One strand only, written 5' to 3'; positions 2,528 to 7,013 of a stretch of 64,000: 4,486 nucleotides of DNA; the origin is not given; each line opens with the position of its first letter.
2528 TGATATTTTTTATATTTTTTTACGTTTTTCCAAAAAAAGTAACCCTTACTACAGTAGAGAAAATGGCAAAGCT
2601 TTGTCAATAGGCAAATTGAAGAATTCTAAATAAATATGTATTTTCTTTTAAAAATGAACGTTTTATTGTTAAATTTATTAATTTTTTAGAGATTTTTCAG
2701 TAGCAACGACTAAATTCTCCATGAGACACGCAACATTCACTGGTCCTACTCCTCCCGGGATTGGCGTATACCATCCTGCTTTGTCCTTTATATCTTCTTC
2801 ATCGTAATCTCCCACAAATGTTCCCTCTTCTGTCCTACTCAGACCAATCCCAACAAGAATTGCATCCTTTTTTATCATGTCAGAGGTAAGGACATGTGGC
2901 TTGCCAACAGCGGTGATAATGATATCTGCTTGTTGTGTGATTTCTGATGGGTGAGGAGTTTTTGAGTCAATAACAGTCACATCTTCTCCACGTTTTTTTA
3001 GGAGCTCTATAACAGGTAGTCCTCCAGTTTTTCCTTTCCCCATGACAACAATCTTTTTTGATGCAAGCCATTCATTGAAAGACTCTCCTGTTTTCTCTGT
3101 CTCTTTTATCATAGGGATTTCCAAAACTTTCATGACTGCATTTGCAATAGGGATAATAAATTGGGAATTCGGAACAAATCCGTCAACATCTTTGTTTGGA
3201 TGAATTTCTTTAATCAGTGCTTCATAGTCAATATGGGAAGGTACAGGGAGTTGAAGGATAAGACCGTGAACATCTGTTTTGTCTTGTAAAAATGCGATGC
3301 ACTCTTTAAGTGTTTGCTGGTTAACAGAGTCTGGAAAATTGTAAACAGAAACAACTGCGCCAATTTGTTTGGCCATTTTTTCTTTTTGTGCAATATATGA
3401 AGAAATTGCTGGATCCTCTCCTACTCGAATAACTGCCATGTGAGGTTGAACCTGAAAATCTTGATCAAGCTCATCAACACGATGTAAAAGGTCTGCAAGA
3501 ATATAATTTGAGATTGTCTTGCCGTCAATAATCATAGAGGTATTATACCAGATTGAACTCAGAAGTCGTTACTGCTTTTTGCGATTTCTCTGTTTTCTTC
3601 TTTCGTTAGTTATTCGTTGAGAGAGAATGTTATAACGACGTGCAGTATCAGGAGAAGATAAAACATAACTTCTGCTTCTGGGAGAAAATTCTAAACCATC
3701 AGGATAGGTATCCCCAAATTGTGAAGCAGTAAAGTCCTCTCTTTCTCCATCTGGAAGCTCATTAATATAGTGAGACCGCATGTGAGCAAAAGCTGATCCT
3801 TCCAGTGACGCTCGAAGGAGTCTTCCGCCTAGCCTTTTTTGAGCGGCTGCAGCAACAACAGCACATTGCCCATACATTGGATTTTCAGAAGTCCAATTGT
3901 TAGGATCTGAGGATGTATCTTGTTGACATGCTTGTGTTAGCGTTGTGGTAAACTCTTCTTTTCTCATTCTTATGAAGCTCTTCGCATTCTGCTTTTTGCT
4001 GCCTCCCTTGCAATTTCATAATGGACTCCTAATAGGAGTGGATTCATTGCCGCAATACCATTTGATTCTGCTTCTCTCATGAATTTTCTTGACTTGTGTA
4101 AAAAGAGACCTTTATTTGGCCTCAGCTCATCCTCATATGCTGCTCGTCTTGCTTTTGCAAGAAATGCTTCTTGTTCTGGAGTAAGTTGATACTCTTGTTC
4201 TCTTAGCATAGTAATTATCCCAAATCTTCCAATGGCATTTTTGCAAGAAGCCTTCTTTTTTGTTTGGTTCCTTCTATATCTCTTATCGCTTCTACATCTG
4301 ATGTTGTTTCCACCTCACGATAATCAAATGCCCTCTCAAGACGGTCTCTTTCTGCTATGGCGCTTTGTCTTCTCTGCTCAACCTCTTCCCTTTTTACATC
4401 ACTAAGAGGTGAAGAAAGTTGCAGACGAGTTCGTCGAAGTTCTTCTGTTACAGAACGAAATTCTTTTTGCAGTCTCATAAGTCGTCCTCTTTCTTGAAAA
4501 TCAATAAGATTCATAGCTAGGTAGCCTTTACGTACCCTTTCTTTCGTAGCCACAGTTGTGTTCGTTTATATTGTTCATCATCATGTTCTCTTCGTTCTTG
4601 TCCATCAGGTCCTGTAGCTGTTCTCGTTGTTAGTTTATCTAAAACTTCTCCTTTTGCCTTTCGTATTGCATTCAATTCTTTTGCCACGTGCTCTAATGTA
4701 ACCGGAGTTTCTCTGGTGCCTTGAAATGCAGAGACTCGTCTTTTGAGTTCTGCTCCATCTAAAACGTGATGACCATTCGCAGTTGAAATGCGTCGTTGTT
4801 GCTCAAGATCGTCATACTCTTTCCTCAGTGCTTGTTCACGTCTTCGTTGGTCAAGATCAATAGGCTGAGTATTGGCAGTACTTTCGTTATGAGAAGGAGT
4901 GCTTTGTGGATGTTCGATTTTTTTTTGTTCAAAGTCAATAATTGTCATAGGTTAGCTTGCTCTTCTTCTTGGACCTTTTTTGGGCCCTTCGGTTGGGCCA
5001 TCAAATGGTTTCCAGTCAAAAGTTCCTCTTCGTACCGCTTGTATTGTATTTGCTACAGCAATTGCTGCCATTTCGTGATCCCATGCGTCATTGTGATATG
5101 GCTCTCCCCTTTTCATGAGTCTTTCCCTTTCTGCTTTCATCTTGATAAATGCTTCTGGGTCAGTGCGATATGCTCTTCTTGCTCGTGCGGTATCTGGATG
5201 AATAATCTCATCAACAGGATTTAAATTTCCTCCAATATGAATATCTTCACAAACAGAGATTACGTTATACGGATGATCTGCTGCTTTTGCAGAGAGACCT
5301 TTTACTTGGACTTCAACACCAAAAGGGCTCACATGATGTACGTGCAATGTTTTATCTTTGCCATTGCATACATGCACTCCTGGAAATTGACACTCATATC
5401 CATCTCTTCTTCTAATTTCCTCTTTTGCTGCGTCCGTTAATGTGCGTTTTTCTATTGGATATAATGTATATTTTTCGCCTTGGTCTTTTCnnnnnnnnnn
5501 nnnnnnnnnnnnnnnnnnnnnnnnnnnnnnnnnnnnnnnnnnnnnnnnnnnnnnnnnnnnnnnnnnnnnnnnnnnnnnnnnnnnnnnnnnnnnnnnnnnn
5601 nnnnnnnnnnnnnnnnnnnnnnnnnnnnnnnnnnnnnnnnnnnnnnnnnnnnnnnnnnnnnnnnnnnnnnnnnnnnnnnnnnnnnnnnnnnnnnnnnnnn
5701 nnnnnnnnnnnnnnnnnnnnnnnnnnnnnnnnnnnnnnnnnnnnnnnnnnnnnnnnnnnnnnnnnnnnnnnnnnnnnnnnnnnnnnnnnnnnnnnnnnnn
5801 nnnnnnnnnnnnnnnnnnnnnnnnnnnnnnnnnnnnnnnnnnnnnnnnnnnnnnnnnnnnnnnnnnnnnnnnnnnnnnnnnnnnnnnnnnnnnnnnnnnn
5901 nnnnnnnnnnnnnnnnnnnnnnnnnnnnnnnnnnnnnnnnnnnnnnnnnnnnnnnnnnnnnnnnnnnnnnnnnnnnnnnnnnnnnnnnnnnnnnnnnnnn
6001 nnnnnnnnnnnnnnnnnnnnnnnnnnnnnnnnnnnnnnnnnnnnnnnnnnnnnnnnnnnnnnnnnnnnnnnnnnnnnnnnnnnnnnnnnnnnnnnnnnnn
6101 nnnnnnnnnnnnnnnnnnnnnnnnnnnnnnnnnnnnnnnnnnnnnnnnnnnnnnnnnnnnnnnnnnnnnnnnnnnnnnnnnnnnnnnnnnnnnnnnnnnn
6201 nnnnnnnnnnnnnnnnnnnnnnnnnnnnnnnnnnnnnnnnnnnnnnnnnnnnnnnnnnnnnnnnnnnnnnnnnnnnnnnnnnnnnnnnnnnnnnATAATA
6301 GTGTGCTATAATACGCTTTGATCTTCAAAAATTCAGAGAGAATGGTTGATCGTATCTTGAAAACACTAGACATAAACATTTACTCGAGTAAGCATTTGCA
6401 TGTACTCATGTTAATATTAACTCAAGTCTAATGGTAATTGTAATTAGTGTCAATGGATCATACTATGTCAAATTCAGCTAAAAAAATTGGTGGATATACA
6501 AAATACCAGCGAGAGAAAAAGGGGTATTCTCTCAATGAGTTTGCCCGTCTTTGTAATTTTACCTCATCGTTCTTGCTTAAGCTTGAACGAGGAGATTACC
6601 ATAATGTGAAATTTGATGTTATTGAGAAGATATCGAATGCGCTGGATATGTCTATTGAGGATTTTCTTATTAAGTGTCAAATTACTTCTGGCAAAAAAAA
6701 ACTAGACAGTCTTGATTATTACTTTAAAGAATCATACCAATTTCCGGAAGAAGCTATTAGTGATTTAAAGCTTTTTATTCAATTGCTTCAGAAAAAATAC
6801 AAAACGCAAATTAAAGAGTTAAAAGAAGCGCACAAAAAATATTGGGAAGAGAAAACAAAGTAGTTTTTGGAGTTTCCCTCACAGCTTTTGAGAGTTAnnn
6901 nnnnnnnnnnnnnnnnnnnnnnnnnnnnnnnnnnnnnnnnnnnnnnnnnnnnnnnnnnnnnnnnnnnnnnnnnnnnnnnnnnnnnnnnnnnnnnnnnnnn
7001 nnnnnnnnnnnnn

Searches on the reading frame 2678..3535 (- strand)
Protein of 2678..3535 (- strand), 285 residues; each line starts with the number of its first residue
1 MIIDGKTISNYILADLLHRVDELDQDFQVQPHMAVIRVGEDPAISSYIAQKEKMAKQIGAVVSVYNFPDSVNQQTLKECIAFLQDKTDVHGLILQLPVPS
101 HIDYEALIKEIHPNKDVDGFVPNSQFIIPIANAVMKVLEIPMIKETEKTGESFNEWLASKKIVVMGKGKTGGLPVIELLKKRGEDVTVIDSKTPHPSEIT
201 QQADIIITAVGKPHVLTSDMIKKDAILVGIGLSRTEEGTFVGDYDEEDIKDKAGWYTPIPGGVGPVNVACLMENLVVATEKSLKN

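Call 79: search_protein_families(library=pfam, proteins=[window:2678-3535:-], max_evalue=0.0001)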
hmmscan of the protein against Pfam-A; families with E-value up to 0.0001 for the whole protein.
window:2678-3535:- (285 aa): 2 families
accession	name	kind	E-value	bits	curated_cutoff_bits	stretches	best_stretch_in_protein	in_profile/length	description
PF02882.25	THF_DHG_CYH_C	-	8e-37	126.5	27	1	157-281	34-158/160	Tetrahydrofolate dehydrogenase/cyclohydrolase, NAD(P)-binding domain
PF00763.28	THF_DHG_CYH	-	7.5e-30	104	32.8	1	3-118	1-115/115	Tetrahydrofolate dehydrogenase/cyclohydrolase, catalytic domain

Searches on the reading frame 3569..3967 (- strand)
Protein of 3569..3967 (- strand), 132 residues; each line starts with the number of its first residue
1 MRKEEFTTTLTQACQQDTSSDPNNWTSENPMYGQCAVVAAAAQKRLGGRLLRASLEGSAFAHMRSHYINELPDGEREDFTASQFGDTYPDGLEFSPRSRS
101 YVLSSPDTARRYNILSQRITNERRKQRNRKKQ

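Call 79: search_protein_families(library=pfam, proteins=[window:3569-3967:-], max_evalue=0.0001)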
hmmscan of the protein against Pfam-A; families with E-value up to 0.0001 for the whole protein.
window:3569-3967:- (132 aa): 1 family
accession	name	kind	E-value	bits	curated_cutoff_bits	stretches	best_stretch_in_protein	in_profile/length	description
PF24585.1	YunG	-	1.8e-20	73.7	27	1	4-122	3-114/116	YunG protein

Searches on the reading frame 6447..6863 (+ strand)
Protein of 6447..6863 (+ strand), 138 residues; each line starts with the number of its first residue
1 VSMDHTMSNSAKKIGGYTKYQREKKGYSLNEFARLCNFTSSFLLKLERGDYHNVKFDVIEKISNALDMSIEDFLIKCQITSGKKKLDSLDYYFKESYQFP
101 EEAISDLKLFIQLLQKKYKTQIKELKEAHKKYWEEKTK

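Call 79: search_protein_families(library=pfam, proteins=[window:6447-6863:+], max_evalue=0.0001)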
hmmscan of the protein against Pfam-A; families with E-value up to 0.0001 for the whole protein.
window:6447-6863:+ (138 aa): 3 families
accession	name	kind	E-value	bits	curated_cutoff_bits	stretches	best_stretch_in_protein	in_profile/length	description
PF13443.12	HTH_26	-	9.8e-10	39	22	1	23-75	7-59/63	Cro/C1-type HTH DNA-binding domain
PF01381.28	HTH_3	-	4.2e-09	36.7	23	1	19-73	2-55/55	Helix-turn-helix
PF13560.12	HTH_31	-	2.5e-05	24.9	27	1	21-69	9-57/64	Helix-turn-helix domain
